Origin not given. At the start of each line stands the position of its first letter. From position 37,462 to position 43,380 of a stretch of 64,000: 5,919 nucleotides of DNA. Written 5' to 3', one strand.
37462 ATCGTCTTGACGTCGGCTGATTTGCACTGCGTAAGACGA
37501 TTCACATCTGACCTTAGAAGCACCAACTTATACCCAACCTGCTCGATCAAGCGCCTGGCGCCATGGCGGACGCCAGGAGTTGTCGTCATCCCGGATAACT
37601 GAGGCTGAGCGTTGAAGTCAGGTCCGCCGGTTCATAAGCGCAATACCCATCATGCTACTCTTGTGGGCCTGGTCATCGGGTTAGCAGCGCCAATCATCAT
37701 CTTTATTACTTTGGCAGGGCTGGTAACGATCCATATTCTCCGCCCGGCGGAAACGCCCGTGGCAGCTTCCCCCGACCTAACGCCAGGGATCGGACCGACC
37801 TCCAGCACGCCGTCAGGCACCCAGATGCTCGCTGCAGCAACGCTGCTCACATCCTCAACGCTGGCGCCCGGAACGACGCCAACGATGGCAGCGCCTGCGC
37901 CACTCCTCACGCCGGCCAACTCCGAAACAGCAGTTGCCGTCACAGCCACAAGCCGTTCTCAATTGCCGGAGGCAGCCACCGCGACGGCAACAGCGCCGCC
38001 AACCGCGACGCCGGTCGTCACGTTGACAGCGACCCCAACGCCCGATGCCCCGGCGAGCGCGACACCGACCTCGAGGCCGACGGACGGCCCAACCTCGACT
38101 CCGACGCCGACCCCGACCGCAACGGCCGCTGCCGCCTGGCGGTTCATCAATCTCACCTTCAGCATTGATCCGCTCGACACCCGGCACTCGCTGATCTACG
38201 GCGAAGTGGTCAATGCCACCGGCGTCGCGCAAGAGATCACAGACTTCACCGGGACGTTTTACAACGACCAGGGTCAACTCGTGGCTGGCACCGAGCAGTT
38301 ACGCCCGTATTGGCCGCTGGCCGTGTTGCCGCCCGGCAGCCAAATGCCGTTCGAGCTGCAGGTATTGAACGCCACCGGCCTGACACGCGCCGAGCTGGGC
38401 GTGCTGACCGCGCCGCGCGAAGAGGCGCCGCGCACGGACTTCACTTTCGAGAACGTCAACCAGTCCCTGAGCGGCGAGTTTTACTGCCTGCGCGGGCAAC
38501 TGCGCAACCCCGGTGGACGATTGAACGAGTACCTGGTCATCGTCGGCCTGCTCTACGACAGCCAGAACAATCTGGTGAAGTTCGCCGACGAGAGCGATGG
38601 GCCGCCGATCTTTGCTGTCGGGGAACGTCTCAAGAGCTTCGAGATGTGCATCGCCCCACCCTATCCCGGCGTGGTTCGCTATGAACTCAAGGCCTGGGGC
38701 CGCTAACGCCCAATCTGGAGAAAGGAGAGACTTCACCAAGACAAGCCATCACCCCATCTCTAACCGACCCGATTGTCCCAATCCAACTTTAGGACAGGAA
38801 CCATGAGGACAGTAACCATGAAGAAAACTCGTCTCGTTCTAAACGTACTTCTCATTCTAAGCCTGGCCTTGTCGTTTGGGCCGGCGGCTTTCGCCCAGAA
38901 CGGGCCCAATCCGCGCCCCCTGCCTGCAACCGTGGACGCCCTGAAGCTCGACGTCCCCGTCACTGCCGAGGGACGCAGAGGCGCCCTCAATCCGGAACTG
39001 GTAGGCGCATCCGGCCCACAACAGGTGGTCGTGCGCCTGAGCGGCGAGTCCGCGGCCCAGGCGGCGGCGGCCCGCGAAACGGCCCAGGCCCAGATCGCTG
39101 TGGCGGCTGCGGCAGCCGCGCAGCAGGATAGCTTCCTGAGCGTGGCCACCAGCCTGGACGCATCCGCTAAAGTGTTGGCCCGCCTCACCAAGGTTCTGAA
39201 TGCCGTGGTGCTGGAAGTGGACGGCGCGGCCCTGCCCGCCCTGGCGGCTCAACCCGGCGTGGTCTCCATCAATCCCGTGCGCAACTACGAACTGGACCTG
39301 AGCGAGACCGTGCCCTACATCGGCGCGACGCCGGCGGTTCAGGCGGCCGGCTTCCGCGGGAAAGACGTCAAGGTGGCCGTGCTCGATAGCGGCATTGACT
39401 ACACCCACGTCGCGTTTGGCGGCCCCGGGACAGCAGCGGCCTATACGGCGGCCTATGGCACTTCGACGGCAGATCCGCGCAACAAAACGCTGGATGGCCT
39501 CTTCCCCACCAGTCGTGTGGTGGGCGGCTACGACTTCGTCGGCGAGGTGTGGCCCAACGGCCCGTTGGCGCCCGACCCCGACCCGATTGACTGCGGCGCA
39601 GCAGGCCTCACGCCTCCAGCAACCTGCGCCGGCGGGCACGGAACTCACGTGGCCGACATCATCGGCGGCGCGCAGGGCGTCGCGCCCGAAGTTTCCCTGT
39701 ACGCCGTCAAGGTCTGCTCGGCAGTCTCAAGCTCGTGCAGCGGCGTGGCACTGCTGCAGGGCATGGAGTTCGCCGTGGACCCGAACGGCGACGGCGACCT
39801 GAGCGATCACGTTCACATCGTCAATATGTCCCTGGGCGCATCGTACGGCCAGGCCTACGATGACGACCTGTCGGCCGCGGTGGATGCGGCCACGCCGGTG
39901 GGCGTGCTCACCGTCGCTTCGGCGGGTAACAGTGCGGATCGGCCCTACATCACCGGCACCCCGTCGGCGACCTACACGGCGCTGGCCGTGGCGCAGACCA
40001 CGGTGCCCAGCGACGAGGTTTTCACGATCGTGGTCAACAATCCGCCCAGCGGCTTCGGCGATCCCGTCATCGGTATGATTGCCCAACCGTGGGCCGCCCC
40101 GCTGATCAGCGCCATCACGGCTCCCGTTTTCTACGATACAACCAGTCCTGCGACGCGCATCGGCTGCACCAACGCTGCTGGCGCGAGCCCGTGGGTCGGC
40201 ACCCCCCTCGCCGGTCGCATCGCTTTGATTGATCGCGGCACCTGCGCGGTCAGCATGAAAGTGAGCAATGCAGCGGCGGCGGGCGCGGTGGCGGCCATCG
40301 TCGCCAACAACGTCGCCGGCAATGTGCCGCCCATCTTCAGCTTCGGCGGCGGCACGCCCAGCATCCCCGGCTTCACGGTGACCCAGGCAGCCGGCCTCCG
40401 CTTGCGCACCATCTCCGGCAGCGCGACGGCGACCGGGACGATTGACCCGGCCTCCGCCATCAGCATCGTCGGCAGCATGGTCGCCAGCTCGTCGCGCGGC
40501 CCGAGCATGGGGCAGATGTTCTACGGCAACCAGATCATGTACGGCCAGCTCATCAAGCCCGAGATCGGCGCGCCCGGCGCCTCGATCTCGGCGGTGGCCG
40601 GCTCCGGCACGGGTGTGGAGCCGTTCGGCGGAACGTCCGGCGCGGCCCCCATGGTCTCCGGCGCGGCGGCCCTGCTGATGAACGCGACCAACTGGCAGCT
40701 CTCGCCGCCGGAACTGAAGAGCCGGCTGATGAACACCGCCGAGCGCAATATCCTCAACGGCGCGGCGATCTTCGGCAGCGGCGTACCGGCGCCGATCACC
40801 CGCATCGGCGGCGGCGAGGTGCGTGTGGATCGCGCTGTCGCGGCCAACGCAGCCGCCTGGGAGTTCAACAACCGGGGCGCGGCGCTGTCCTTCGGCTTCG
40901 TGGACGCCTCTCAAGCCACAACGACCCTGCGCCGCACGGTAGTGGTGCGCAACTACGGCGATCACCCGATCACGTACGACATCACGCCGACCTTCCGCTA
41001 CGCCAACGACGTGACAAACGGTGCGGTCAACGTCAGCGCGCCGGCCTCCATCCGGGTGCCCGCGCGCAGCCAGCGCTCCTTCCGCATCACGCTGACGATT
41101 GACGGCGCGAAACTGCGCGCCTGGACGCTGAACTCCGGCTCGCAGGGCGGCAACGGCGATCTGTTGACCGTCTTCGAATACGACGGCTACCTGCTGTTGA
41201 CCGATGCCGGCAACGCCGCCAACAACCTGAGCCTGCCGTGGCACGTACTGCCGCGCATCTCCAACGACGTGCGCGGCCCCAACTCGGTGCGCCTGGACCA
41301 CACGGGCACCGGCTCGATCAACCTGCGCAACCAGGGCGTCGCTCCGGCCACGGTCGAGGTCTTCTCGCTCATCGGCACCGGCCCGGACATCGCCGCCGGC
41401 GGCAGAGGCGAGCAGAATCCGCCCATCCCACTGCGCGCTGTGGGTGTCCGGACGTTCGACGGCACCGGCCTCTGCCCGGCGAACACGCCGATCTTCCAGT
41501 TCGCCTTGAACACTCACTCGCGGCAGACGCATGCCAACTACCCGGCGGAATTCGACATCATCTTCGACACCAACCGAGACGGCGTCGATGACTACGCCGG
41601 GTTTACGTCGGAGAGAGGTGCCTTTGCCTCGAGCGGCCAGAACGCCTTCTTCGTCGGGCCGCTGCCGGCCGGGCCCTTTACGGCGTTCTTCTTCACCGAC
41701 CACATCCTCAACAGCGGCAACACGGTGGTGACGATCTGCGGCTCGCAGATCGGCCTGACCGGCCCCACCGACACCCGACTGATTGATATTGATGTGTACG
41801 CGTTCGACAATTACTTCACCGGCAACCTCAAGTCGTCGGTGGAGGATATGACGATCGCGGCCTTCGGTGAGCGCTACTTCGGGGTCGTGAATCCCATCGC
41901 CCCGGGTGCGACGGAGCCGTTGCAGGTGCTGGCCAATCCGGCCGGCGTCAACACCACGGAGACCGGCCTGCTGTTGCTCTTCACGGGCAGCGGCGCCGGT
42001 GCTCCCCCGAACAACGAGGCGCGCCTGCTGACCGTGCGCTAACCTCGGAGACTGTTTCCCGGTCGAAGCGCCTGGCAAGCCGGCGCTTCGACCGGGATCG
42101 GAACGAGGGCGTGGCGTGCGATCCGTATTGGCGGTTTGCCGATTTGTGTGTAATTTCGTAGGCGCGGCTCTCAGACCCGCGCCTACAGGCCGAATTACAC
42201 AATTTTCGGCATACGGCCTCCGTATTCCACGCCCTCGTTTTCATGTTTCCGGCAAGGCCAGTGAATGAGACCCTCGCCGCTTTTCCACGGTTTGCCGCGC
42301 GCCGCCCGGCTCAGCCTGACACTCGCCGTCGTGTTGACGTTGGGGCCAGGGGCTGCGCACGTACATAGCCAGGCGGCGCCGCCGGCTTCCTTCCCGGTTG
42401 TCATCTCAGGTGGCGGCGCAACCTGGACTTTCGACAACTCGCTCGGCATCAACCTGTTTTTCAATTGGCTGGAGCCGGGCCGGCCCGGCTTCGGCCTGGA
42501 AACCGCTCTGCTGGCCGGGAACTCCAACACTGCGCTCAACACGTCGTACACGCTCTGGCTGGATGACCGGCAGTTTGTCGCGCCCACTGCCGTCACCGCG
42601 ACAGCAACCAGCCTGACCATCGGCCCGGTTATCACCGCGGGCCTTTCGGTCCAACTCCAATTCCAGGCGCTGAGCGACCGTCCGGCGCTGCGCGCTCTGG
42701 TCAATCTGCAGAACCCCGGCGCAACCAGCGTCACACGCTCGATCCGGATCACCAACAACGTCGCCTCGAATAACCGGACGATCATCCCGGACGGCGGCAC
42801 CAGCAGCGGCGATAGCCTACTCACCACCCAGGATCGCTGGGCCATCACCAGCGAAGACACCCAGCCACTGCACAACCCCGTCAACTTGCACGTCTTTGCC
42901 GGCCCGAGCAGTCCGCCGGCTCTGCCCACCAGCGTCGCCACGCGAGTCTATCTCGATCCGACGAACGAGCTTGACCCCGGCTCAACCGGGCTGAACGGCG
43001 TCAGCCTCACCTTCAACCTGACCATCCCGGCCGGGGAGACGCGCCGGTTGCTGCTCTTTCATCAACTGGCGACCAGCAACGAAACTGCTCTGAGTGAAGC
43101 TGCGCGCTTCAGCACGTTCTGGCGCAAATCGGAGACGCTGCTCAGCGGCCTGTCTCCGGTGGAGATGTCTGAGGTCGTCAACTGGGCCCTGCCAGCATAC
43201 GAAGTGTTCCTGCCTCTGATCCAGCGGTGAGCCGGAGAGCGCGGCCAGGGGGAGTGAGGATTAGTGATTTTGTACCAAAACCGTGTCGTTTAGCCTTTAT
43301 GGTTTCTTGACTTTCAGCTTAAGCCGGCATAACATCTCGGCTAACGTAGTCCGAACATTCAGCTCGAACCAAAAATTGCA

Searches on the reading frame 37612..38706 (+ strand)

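Call 3: search_protein_families(library=pfam, proteins=[window:37612-38706:+], max_evalue=0.1)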
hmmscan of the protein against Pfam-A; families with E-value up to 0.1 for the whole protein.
window:37612-38706:+ (364 aa): 1 family
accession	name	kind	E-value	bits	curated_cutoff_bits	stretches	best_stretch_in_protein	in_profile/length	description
PF11906.13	DUF3426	-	0.00055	20.5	27.7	1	167-253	43-135/147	Protein of unknown function (DUF3426)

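Call 23: search_protein_families(library=ncbifam, proteins=[window:37612-38706:+], max_evalue=0.01)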
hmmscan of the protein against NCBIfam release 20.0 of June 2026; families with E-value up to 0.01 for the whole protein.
window:37612-38706:+ (364 aa): 1 family
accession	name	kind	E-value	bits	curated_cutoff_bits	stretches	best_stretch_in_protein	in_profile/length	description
NF038353.1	FxLYD_dom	domain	0.0024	17.7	23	0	194-227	5-38/71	FxLYD domain-containing protein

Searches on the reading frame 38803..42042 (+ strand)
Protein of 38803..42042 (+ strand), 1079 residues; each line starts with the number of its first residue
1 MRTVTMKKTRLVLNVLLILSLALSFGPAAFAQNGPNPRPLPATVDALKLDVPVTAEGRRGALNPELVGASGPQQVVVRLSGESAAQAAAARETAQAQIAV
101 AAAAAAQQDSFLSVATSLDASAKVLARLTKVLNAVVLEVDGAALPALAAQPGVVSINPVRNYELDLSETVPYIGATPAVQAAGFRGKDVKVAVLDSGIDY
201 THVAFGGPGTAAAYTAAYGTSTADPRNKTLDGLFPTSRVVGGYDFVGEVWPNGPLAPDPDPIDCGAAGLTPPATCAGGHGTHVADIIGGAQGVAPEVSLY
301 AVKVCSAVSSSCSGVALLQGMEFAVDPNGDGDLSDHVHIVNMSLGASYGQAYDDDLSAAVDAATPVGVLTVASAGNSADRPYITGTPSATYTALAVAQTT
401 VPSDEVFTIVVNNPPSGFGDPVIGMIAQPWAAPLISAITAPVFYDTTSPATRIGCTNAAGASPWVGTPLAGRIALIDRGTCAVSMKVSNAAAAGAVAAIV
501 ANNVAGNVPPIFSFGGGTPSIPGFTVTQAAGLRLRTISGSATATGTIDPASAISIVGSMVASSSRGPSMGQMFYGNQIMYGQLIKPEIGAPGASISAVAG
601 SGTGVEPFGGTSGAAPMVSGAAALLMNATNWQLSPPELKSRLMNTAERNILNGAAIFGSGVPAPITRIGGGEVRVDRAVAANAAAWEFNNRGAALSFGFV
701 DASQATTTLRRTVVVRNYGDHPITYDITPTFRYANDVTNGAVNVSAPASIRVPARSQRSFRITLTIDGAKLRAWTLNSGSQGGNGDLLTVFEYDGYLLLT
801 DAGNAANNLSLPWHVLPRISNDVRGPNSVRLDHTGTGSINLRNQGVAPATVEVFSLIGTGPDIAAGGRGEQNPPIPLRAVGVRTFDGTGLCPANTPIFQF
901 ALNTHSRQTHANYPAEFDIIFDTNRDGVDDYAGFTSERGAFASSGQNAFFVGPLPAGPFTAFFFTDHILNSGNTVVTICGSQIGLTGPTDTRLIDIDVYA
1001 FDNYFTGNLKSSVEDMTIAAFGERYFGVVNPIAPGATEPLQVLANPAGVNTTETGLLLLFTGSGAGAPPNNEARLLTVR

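Call 3: search_protein_families(library=pfam, proteins=[window:38803-42042:+], max_evalue=0.1)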
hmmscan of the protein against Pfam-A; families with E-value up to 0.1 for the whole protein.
window:38803-42042:+ (1079 aa): 4 families
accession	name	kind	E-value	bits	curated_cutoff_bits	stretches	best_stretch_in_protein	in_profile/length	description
PF00082.27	Peptidase_S8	-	5.7e-40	137.9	21.8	1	186-652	1-280/288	Subtilase family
PF02225.27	PA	-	1.3e-15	57.7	23.9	1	439-534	2-95/95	PA domain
PF06280.18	fn3_5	-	0.021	16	27.6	0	709-813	10-111/112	Fn3-like domain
PF11715.16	Beta-prop_Nup120_160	-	0.06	12.4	30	1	729-788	156-215/491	Nucleoporin Nup120/160, beta-propeller domain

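Call 23: search_protein_families(library=ncbifam, proteins=[window:38803-42042:+], max_evalue=0.01)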
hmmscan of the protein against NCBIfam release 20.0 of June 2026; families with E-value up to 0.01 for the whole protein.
window:38803-42042:+ (1079 aa): 8 families
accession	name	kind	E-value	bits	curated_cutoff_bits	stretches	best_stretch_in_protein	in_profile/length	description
NF038112.1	myxo_dep_M36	subfamily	1.9e-15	55.1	1500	1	450-544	522-616/1604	myxosortase-dependent M36 family metallopeptidase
TIGR03921.1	T7SS_mycosin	equivalog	2.4e-15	56.5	278.75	2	588-666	200-283/353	type VII secretion-associated serine protease mycosin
NF038111.1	rhom_dep_M36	equivalog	3.7e-13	47.8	1700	1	450-534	523-602/1315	rhombosortase-dependent M36 family metallopeptidase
NF038113.1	T9SSA_dep_M36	equivalog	1.1e-11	43.7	885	1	439-537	442-537/869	T9SS-dependent M36 family metallopeptidase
NF033595.1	denti_PrtP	equivalog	7.4e-07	28.2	300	1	588-679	414-502/606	dentilisin complex serine proteinase subunit PrtP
TIGR03895.1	protease_PatA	subfamily_domain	2.2e-05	23.5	421.05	0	279-378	1-100/606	PatA/PatG family cyanobactin maturation protease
NF040809.1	germ_prot_CspBA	exception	3.3e-05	21.7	1250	1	550-627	402-474/1099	bifunctional germination protease/germinant receptor pseudoprotease CspBA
NF040553.1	SGO_0316_fam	subfamily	0.00086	17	1400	1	182-628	281-710/1486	SGO_0316/SGO_0317 family LPXTG-anchored serine peptidase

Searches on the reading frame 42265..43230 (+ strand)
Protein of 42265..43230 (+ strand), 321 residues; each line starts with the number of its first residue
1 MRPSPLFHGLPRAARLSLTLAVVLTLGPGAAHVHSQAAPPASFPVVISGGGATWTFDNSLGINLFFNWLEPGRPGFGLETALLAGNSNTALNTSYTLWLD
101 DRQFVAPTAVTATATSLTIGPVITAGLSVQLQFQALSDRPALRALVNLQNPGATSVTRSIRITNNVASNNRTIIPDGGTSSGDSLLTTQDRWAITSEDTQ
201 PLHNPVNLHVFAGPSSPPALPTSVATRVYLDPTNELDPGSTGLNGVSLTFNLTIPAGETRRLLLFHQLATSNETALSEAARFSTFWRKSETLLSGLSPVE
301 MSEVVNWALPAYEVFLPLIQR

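Call 3: search_protein_families(library=pfam, proteins=[window:42265-43230:+], max_evalue=0.1)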
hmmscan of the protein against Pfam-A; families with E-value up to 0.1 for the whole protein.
window:42265-43230:+ (321 aa): 0 families

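Call 23: search_protein_families(library=ncbifam, proteins=[window:42265-43230:+], max_evalue=0.01)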
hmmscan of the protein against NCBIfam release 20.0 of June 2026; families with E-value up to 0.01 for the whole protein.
window:42265-43230:+ (321 aa): 0 families

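Call 34: find_homologous_proteins(query=window:42265-43227:+, max_evalue=0.001)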
Query window:42265-43227:+ (321 aa): 9 proteins with E <= 0.001 among 8000 candidates.
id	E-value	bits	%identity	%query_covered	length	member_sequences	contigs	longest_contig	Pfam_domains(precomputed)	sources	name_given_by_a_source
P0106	5.0e-184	629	91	100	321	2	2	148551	-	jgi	-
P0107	6.0e-163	559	82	100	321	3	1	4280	-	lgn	-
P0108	3.5e-157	540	77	100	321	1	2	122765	-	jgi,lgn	jgi:hypothetical protein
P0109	4.8e-157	540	77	100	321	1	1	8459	-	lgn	-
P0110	4.2e-155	534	78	100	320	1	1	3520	-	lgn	-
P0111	4.0e-133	461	74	90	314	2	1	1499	-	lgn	-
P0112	2.7e-126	439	66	95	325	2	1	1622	-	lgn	-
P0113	2.7e-58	216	44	96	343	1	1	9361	-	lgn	-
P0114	6.9e-26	109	39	62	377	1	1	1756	-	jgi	jgi:hypothetical protein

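Call 36: find_encoding_contigs(protein=P0106, flank=10000, max_places=3)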
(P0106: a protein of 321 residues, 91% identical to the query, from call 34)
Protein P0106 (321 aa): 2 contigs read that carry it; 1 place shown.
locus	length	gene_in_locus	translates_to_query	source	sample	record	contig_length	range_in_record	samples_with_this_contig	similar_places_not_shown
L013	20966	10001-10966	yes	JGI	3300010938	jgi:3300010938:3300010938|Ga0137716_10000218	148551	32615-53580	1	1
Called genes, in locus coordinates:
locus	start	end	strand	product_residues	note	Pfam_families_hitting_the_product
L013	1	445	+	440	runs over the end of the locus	PF00682:HMGL-like, PF22617:HCS_D2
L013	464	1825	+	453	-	PF00330:Aconitase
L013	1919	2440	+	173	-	PF00694:Aconitase_C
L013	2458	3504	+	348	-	PF00180:Iso_dh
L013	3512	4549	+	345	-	PF01546:Peptidase_M20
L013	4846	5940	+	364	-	-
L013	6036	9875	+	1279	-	PF14344:DUF4397, PF00082:Peptidase_S8, PF02225:PA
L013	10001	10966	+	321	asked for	-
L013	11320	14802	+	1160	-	PF14344:DUF4397, PF00082:Peptidase_S8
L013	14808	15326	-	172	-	-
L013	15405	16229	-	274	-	PF00800:PDT, PF01842:ACT (weak)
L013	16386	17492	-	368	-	PF00180:Iso_dh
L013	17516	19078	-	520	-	PF00682:HMGL-like, PF22617:HCS_D2, PF08502:LeuA_dimer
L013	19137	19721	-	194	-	PF00694:Aconitase_C, PF27512:LeuD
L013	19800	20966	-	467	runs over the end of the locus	PF00330:Aconitase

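Call 45: search_solved_structures(query=window:42265-43227:+, max_evalue=10)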
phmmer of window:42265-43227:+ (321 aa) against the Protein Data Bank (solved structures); distinct sequences matched with E-value up to 10: 0.

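Call 52: search_protein_families(library=pfam, proteins=[window:42265-43230:+, L013:4846-5940:+], max_evalue=10)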
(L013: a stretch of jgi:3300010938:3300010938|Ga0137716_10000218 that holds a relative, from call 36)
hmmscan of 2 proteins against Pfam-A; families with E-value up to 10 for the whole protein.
window:42265-43230:+ (321 aa): 0 families

L013:4846-5940:+ (364 aa): 2 families
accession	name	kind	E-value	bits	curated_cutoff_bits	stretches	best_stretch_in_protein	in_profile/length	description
PF11906.13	DUF3426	-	0.0008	20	27.7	1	161-252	37-134/147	Protein of unknown function (DUF3426)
PF04478.17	Mid2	-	0.33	11.2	23.2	1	13-34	45-66/150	Mid2 like cell wall stress sensor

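Call 62: predict_structure(alignment_id=A3)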
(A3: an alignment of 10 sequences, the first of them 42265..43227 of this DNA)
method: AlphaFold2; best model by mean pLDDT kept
length: 321 residues; sequences in the alignment: 10
mean_pLDDT: 48.9   pTM: 0.56
mean pLDDT of the five models: 48.9, 48.6, 41.2, 38.7, 36.4
residues with pLDDT >= 90: 0; 70-90: 39; 50-70: 105; < 50: 177
segments of 3 or more residues with pLDDT < 50: 1-4, 27-42, 49-51, 60-93, 166-227, 230-244, 268-273, 283-289, 297-321
pLDDT, mean of each block of 10 residues (from residue 1): 52 69 52 37 52 53 43 41 32 58 59 68 74 62 68 77 49 28 26 29 36 39 49 36 52 67 55 49 49 49 35 21 25
secondary structure, 60 per line:
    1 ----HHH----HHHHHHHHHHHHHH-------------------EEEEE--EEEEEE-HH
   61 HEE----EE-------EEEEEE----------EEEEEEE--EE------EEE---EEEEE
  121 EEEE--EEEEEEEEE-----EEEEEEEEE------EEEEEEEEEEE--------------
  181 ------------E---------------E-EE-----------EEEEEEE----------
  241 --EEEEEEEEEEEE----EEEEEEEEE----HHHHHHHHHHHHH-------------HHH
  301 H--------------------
elements in order: H12-25 E45-49 E52-57 E77-82 E93-99 E110-112 E116-124 E127-135 E141-149 E156-166 E224-230 E243-254 E259-267 H272-284 H298-301

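Call 70: search_protein_representatives(alignment_id=A3)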
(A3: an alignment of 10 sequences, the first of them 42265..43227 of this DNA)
Query: 10 sequences, 321 profile positions. Proteins with E-value up to 0.001 (for the whole library): 1493; up to 1e-10: 780; up to 1e-30: 179. The best 150 are listed.
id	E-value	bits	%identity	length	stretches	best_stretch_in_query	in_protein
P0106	2.2e-177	605.1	-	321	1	1-321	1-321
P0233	1.8e-104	365.5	-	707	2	49-316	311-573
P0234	1.3e-97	343.0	-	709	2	50-313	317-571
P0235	4.8e-93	328.0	-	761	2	44-309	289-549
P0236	1.9e-88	312.8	-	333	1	44-320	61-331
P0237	3.7e-87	308.6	-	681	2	47-315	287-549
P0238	1.6e-86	306.6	-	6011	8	112-218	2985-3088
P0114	1.5e-81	290.2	-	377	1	97-319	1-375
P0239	4.7e-81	288.6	-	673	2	46-309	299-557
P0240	1.0e-80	287.4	-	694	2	45-316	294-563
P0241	7.9e-77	274.7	-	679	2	49-311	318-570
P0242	1.7e-76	273.6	-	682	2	72-314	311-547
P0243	1.5e-70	254.0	-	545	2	45-294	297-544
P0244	4.9e-70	252.4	-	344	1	38-320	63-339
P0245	9.8e-70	251.4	-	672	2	26-310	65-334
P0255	2.6e-54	200.7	-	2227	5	111-223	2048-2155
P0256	1.7e-52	194.7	-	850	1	37-313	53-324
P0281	1.7e-45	171.7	-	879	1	39-311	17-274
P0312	8.7e-41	156.3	-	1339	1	45-309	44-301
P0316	2.5e-40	154.7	-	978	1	38-314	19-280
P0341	3.5e-37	144.4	-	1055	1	40-311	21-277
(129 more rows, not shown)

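Call 71: search_protein_families(library=pfam, proteins=[P0233, P0235, P0256, P0281, P0316, P0312, P0255, P0341], max_evalue=0.001)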
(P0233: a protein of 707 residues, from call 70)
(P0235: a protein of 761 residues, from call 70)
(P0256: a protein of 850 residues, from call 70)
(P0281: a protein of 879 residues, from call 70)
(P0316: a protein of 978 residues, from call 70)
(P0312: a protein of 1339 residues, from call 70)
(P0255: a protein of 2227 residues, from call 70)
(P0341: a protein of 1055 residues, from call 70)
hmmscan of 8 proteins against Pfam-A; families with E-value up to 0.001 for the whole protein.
P0233 (707 aa): 1 family
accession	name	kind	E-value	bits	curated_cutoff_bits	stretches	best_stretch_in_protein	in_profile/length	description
PF00526.23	Dicty_CTDC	-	0.00041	20.5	27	1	574-593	2-21/24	Dictyostelium (slime mold) repeat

P0235 (761 aa): 0 families

P0256 (850 aa): 4 families
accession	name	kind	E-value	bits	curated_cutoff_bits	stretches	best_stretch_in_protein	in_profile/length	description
PF18911.6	PKD_4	-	1.3e-25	89.7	27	2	528-620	1-83/85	PKD domain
PF00801.26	PKD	-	8.2e-14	51.8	23.5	1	539-616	8-77/80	PKD domain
PF00353.25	HemolysinCabind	-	5e-10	39.6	23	2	718-753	1-36/36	RTX calcium-binding nonapeptide repeat (4 copies)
PF22352.2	K319L-like_PKD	-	6.9e-10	39.2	27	0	330-422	1-83/84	K319L-like, PKD domain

P0281 (879 aa): 4 families
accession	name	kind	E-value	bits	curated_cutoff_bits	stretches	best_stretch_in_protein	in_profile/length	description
PF18911.6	PKD_4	-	1.4e-13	51.1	27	2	290-375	1-79/85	PKD domain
PF01839.29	FG-GAP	-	2e-11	43.9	22.1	0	662-686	2-26/37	FG-GAP repeat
PF00801.26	PKD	-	1e-06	29.1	23.5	0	485-555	12-74/80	PKD domain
PF13517.12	FG-GAP_3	-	0.00057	20.9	26.9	0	617-679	1-60/61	FG-GAP-like repeat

P0316 (978 aa): 6 families
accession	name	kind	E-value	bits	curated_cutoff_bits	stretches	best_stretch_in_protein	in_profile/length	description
PF17210.9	SdrD_B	-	9.7e-59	196.9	29.7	2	633-742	1-112/112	SdrD B-like domain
PF18911.6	PKD_4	-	1e-14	54.8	27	1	758-825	11-79/85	PKD domain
PF13620.12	CarboxypepD_reg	-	5.6e-12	46.3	32.3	2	650-726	8-76/82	Carboxypeptidase regulatory-like domain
PF00801.26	PKD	-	1.6e-10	41.3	23.5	1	756-817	6-68/80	PKD domain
PF11974.14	bMG3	-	6.6e-08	32.9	34.9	0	305-354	29-85/103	Bacterial alpha-2-macroglobulin MG3 domain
PF21959.2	DUF6923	-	1e-06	29.2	27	1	432-530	94-190/234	Repeat of unknown function (DUF6923)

P0312 (1339 aa): 7 families
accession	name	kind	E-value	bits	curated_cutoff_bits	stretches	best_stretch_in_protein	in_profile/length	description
PF17963.7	Big_9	-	5.7e-22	78.8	23.6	2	836-927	1-87/89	Bacterial Ig domain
PF17892.7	Cadherin_5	-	4.2e-19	68.6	26.5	1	836-928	2-95/98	Cadherin-like domain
PF17803.7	Cadherin_4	-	2.1e-17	63.8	25.1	2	828-898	3-71/71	Bacterial cadherin-like domain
PF20009.4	GEVED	-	1.2e-15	58.6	24.4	1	1021-1094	2-78/78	GEVED domain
PF00353.25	HemolysinCabind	-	7.6e-15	55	23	2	1192-1226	1-35/36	RTX calcium-binding nonapeptide repeat (4 copies)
PF18911.6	PKD_4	-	2e-08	34.6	27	1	306-385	2-76/85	PKD domain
PF22352.2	K319L-like_PKD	-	0.00027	21.3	27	1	312-393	1-82/84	K319L-like, PKD domain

P0255 (2227 aa): 2 families
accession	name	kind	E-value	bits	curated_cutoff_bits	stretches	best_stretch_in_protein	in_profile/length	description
PF18884.5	TSP3_bac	-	2e-76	251.7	25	9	1850-1869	1-20/22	Bacterial TSP3 repeat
PF09136.16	Glucodextran_B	-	5.7e-13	49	27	1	107-185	3-82/83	Glucodextranase, domain B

P0341 (1055 aa): 3 families
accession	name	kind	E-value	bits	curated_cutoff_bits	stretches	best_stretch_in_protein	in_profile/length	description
PF01839.29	FG-GAP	-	1.1e-17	63.9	22.1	1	893-917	2-26/37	FG-GAP repeat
PF13517.12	FG-GAP_3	-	1.7e-10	41.8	26.9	1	900-963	1-61/61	FG-GAP-like repeat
PF19078.6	Big_12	-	4e-05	24.2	27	1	642-738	3-98/102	Bacterial Ig-like domain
